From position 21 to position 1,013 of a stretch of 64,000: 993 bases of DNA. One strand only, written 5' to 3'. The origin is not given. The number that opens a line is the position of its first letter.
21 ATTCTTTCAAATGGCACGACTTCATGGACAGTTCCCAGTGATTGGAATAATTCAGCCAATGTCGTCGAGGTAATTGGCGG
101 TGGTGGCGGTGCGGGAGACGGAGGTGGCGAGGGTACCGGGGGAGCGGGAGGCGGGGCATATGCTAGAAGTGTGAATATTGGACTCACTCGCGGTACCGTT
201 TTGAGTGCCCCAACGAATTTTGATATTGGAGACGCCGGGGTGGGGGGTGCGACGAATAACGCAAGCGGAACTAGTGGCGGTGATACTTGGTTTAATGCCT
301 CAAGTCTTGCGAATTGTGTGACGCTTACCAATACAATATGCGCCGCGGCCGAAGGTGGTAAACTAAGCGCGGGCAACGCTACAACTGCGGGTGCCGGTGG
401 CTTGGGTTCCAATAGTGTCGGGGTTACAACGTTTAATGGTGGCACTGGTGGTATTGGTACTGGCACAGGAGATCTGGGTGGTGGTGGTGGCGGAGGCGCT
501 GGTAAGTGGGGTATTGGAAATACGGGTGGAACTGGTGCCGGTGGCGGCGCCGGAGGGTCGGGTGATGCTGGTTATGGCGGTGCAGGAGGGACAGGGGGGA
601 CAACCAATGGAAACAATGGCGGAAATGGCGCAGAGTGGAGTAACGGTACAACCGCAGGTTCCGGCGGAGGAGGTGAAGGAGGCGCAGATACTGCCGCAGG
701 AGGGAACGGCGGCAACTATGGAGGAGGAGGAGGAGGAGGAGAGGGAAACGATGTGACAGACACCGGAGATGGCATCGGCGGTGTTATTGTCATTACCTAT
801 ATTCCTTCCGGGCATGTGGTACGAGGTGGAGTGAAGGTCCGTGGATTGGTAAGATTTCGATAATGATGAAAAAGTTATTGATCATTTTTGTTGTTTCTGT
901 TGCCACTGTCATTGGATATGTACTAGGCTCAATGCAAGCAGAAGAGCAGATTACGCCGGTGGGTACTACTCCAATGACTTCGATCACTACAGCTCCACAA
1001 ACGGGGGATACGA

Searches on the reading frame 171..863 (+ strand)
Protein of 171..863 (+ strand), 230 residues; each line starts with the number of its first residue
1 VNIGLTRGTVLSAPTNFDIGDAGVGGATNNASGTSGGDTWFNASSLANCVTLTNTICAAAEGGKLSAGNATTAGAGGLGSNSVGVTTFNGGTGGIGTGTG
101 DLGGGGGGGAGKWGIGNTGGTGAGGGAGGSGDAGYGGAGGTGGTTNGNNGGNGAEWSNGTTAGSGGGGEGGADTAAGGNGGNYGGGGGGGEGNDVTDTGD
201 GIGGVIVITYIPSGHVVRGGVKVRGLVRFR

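Call 60: search_protein_families(library=pfam, alignment_id=A1, max_evalue=0.00001)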
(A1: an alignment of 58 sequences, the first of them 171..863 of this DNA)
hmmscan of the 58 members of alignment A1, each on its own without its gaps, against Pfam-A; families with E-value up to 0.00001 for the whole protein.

A. member 1, window:171-863:+ (230 aa): 0 families

B. families by the number of members that match (of 58 scanned): 76 families (the first 25 are shown)
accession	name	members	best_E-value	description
PF00534.26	Glycos_transf_1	2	5.1e-27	Glycosyl transferases group 1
PF13692.12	Glyco_trans_1_4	2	6.8e-20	Glycosyl transferases group 1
PF00012.26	HSP70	1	2.1e-254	Hsp70 protein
PF01411.24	tRNA-synt_2c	1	3.6e-97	tRNA synthetases class II (A)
PF00749.27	tRNA-synt_1c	1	4.1e-82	tRNA synthetases class I (E and Q), catalytic domain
PF00275.25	EPSP_synthase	1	1.5e-79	EPSP synthase (3-phosphoshikimate 1-carboxyvinyltransferase)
PF02618.21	YceG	1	3.8e-52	YceG-like family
PF00950.22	ABC-3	1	2.2e-51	ABC 3 transport family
PF03572.23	Peptidase_S41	1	3.4e-49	Peptidase family S41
PF01725.21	Ham1p_like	1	1.8e-41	Ham1 family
PF00829.26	Ribosomal_L21p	1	1.1e-36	Ribosomal prokaryotic L21 protein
PF00380.25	Ribosomal_S9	1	1.9e-36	Ribosomal protein S9/S16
PF00551.24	Formyl_trans_N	1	2e-33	Formyl transferase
PF03816.19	LytR_cpsA_psr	1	1.1e-32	LytR_cpsA_psr family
PF01196.24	Ribosomal_L17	1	6.5e-32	Ribosomal protein L17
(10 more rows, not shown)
